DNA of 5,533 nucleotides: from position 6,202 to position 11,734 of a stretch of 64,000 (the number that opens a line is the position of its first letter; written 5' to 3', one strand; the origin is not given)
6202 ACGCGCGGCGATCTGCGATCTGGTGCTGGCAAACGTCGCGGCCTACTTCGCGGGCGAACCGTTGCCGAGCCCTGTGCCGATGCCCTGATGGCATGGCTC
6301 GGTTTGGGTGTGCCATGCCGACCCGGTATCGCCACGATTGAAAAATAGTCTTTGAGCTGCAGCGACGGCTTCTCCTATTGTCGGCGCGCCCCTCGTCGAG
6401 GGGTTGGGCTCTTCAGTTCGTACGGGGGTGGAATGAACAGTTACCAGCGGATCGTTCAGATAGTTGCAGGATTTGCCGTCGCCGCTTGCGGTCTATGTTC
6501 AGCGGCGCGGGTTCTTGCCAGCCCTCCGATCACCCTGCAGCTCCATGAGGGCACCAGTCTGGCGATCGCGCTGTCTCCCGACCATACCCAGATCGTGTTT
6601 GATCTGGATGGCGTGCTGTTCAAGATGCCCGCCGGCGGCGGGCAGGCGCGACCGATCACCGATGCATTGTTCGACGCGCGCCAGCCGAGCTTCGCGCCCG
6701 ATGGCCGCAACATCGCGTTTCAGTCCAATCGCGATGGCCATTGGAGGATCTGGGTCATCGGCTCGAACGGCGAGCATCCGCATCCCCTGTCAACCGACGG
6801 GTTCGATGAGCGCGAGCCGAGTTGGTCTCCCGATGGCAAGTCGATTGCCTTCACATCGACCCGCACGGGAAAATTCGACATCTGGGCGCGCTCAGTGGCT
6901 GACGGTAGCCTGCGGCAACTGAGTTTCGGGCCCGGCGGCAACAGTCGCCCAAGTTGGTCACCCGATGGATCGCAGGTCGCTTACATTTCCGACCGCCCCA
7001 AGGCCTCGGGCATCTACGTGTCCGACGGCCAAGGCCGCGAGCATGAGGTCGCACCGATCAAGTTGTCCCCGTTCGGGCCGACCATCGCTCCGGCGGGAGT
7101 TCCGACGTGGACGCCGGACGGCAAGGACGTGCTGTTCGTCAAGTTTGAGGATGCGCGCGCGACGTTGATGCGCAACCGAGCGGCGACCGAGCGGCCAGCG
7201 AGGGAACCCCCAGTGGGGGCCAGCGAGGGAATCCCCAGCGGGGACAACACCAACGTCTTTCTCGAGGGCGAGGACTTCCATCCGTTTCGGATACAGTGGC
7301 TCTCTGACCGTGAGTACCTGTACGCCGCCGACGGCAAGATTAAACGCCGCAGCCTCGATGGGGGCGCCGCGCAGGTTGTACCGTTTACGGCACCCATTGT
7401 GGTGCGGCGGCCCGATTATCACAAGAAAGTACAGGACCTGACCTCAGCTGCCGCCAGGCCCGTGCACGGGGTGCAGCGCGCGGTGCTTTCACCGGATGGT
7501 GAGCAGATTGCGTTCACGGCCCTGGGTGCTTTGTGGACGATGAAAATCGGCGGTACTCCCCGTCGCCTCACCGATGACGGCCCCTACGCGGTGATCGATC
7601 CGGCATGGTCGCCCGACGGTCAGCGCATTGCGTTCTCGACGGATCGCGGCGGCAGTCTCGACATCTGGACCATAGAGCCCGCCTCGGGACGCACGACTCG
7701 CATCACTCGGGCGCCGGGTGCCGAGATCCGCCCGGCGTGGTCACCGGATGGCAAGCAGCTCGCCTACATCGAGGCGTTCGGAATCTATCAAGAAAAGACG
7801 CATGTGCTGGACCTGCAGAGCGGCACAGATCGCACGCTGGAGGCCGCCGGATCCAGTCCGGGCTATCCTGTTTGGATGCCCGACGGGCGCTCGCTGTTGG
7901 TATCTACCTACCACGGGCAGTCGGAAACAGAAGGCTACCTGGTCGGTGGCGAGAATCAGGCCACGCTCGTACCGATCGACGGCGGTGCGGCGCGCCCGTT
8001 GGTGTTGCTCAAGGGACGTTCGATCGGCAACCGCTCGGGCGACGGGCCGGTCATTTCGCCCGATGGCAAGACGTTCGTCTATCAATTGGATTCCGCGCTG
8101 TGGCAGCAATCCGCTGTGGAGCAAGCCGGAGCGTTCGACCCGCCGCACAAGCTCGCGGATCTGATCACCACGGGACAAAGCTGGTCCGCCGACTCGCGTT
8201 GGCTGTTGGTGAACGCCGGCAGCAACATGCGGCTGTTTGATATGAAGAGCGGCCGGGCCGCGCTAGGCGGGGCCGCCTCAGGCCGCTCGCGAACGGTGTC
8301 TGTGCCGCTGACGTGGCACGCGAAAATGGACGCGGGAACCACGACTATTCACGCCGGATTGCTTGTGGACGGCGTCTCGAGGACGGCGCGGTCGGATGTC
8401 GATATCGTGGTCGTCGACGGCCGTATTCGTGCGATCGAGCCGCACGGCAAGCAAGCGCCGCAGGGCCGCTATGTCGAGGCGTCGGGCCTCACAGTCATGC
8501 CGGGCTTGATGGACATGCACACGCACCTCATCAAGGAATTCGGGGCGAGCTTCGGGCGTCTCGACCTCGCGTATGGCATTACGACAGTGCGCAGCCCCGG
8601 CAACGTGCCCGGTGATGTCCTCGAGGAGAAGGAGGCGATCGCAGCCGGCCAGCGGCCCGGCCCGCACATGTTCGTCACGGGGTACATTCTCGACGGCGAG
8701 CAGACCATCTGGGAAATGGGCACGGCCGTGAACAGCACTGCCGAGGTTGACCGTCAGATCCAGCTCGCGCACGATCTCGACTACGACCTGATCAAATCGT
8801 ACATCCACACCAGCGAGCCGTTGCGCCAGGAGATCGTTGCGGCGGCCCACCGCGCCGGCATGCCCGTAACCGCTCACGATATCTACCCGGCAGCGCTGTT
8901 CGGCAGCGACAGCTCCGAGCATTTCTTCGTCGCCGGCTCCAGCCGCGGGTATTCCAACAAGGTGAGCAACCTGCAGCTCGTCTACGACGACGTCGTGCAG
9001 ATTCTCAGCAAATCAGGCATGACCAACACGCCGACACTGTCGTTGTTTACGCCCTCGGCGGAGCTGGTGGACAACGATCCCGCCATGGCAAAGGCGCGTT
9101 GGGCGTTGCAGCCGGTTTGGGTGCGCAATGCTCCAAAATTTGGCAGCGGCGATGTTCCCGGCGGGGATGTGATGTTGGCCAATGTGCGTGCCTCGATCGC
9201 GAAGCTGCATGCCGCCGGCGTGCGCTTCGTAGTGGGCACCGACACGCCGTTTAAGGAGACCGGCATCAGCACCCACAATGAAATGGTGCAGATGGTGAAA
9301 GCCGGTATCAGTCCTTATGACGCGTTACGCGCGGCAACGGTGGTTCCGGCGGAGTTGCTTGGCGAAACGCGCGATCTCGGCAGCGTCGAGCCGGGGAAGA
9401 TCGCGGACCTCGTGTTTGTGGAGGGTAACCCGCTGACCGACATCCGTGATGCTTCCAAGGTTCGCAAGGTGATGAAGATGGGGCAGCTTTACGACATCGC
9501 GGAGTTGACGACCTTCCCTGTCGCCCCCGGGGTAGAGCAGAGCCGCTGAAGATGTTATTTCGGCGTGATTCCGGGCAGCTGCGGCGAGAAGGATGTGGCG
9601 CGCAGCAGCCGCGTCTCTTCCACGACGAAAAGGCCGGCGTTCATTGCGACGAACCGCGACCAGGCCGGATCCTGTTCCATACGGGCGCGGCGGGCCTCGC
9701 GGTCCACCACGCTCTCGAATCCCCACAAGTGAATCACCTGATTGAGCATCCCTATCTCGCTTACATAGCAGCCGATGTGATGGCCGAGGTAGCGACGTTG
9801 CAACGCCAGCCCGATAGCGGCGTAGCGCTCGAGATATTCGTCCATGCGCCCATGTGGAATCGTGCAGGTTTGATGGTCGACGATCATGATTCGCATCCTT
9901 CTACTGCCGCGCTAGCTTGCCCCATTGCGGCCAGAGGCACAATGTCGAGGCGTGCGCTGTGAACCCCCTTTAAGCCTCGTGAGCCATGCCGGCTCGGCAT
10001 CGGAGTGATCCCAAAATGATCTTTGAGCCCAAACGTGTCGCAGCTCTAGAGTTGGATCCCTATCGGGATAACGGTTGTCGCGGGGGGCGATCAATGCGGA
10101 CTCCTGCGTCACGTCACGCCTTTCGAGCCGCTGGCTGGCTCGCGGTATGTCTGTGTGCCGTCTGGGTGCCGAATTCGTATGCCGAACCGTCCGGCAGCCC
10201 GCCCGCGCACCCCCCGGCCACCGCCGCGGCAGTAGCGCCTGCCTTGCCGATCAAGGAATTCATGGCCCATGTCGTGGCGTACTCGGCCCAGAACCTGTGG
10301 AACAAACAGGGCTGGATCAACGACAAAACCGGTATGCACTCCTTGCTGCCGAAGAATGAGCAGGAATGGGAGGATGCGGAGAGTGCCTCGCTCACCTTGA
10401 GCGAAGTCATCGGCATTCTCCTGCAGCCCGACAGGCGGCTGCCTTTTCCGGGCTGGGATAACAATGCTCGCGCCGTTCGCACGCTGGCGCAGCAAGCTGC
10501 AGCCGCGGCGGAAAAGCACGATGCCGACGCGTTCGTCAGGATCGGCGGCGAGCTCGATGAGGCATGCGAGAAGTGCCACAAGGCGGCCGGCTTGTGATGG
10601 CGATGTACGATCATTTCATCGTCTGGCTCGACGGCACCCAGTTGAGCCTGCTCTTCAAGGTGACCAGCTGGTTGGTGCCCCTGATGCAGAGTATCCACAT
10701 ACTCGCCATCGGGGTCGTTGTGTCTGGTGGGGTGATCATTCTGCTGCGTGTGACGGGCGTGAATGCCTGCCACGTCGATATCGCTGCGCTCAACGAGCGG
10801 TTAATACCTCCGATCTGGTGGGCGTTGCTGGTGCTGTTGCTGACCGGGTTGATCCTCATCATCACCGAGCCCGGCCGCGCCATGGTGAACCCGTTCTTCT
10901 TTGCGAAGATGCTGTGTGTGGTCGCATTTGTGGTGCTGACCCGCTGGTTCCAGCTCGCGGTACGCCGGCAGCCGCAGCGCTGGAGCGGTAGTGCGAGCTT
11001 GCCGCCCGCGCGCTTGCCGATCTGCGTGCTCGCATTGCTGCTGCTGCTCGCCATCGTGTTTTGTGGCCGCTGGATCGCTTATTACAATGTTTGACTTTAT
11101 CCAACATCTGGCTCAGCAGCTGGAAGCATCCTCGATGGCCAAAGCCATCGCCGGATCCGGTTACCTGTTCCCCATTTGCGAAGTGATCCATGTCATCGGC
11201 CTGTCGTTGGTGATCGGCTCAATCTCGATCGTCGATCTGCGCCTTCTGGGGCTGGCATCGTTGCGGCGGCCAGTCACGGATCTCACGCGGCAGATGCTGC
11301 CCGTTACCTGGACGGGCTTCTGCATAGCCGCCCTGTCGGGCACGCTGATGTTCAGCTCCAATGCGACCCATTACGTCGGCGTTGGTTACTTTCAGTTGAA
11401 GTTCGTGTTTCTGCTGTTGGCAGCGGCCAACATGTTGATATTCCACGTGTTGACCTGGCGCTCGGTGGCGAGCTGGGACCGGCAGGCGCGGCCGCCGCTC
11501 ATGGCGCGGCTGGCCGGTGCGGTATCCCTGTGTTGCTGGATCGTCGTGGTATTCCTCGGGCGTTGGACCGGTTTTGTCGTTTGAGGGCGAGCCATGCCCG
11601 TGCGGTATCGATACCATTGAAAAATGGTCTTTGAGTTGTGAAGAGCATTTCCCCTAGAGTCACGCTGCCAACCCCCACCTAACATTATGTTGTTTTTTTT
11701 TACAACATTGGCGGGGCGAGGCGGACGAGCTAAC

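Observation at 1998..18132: Six copies of one ~67-bp operator+promoter module tie at least six transcription units into a putative LysR-type regulon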

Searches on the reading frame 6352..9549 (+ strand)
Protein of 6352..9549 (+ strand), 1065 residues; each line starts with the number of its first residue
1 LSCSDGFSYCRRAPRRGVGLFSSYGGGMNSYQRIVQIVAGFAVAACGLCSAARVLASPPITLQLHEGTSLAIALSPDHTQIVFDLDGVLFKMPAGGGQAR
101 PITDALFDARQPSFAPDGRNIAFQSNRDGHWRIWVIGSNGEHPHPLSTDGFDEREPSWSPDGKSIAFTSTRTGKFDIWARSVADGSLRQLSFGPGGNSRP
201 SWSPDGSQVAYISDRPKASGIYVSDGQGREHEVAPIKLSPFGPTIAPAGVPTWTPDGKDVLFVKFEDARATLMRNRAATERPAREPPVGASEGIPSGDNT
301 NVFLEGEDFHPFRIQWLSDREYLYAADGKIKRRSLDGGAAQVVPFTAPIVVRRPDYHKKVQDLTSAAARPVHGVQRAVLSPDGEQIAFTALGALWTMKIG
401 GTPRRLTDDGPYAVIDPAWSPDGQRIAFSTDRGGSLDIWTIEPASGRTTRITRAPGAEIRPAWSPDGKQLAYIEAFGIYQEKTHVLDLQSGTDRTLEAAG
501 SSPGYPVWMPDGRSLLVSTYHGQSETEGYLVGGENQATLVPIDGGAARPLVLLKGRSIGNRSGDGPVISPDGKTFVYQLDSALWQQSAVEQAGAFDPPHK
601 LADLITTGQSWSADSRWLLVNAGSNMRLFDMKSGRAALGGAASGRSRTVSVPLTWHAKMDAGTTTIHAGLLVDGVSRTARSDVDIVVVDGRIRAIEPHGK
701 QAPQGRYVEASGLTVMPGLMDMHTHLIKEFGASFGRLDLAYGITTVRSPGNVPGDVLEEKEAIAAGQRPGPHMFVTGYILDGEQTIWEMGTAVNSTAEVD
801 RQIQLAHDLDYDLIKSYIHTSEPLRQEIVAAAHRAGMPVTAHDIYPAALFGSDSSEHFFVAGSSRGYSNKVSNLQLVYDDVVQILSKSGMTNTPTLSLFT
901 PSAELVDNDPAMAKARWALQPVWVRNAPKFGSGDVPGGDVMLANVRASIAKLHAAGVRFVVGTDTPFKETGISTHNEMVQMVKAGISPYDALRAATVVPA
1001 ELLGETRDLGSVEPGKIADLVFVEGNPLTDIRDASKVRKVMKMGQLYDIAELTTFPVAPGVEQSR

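Call 5: search_protein_families(library=pfam, proteins=[window:6352-9549:+])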
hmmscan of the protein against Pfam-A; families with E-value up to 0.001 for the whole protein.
window:6352-9549:+ (1065 aa): 7 families
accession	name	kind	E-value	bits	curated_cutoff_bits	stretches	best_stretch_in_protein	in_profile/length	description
PF07676.18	PD40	-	4e-57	189.5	20.9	5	146-178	5-37/38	WD40-like Beta Propeller Repeat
PF01979.26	Amidohydro_1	-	2.7e-23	83.2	25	1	714-1046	1-344/345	Amidohydrolase family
PF07969.17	Amidohydro_3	-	4.5e-15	56.5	29.7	2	774-1045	223-469/472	Amidohydrolase family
PF00930.27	DPPIV_N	-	7.2e-12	45.1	22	0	367-411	38-83/354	Dipeptidyl peptidase IV (DPP IV) N-terminal region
PF25174.1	Beta-prop_THOC3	-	3.9e-11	42.9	305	1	416-525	51-154/272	THOC3 beta-propeller domain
PF25460.1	Beta-prop_Aladin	-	6.7e-05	22.6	171.1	0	406-471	105-169/340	Aladin seven-bladed propeller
PF09142.17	TruB_C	-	0.00016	21.8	28.7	0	407-434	24-47/56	tRNA Pseudouridine synthase II, C terminal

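Call 33: search_protein_families(library=ncbifam, proteins=[window:6433-9549:+], max_evalue=0.00001)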
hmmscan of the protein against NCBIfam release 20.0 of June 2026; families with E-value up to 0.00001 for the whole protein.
window:6433-9549:+ (1038 aa): 24 families
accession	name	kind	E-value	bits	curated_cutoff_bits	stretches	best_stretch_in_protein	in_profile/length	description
TIGR02800.1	propeller_TolB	equivalog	1.7e-52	178.8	343.15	3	84-222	239-377/418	Tol-Pal system beta propeller repeat protein TolB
NF002183.0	PRK01029.1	equivalog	8.8e-36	123.8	405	2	73-195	273-398/429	Tol-Pal system protein TolB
NF051886.1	XaaProDiPepCaul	equivalog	1.1e-35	123.5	500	2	919-1020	297-397/398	Xaa-Pro dipeptidase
NF033523.0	lasso_peptidase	equivalog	1.7e-28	99.8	400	3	47-144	56-152/638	Atxe2 family lasso peptide isopeptidase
NF053518.1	DipepPtdsDpp5Prph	equivalog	7.3e-18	64.4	900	2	365-457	42-134/655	dipeptidyl-peptidase Dpp5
NF006689.0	PRK09237.1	equivalog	1.6e-13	50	371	1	639-719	7-89/383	amidohydrolase/deacetylase family metallohydrolase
TIGR01224.1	hutI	equivalog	2e-12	46.6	298.15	0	909-1005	262-360/377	imidazolonepropionase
NF009060.0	PRK12394.1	equivalog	1.7e-11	43.6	442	1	639-721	7-90/381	metallo-dependent hydrolase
NF006056.0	PRK08204.1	subfamily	1.9e-11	43.4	391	0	654-699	23-67/449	hypothetical protein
NF005759.0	PRK07583.1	equivalog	7.9e-11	41.2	403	1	653-701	38-86/438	cytosine deaminase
NF006055.0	PRK08203.1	equivalog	1.1e-10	40.6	532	0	907-996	294-390/455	8-oxoguanine deaminase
TIGR02318.1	phosphono_phnM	equivalog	3.5e-10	39.4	390.55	0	657-701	17-59/376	phosphonate metabolism protein PhnM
NF006549.0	PRK09045.1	equivalog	1.2e-08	34.1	540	0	910-997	283-379/444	TRZ/ATZ family hydrolase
NF004636.0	PRK05985.1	subfamily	2.5e-08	33.2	408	1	645-702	7-64/398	amidohydrolase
NF011989.0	PRK15446.2-5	equivalog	2.5e-08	33.1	565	1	652-700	17-64/385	alpha-D-ribose 1-methylphosphonate 5-triphosphate diphosphatase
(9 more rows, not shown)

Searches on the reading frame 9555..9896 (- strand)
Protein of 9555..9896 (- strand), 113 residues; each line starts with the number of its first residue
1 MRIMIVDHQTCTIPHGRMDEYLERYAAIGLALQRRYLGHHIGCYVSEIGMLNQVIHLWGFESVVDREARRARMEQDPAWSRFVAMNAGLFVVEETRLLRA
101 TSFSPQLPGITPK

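Call 5: search_protein_families(library=pfam, proteins=[window:9555-9896:-])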
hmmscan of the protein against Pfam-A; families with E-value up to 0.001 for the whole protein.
window:9555-9896:- (113 aa): 1 family
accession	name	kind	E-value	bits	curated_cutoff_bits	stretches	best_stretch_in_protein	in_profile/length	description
PF07978.19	NIPSNAP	-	2.8e-23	82.5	22.3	1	12-105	7-102/102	NIPSNAP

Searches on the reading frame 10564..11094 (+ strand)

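Call 5: search_protein_families(library=pfam, proteins=[window:10564-11094:+])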
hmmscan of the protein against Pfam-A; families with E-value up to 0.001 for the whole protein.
window:10564-11094:+ (176 aa): 2 families
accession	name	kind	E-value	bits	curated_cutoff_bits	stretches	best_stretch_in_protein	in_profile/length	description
PF20349.3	DUF6644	-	5.2e-05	23.9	27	1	40-173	24-154/155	Family of unknown function (DUF6644)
PF11292.14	DUF3093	-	0.00013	22.7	23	1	77-148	3-74/140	Protein of unknown function (DUF3093)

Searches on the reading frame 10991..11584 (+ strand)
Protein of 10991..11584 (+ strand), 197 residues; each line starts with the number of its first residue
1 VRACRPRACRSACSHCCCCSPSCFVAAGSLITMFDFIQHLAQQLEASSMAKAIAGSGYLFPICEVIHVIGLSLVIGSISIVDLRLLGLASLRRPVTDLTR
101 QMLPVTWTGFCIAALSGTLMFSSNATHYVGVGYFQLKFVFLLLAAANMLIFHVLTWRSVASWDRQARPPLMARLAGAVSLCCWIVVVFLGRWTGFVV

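Call 6: search_protein_families(library=pfam, proteins=[window:10991-11584:+])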
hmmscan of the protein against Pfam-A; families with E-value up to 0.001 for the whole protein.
window:10991-11584:+ (197 aa): 1 family
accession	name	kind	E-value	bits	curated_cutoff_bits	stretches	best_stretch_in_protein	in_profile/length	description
PF20349.3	DUF6644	-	0.00011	22.9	27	1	63-195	25-154/155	Family of unknown function (DUF6644)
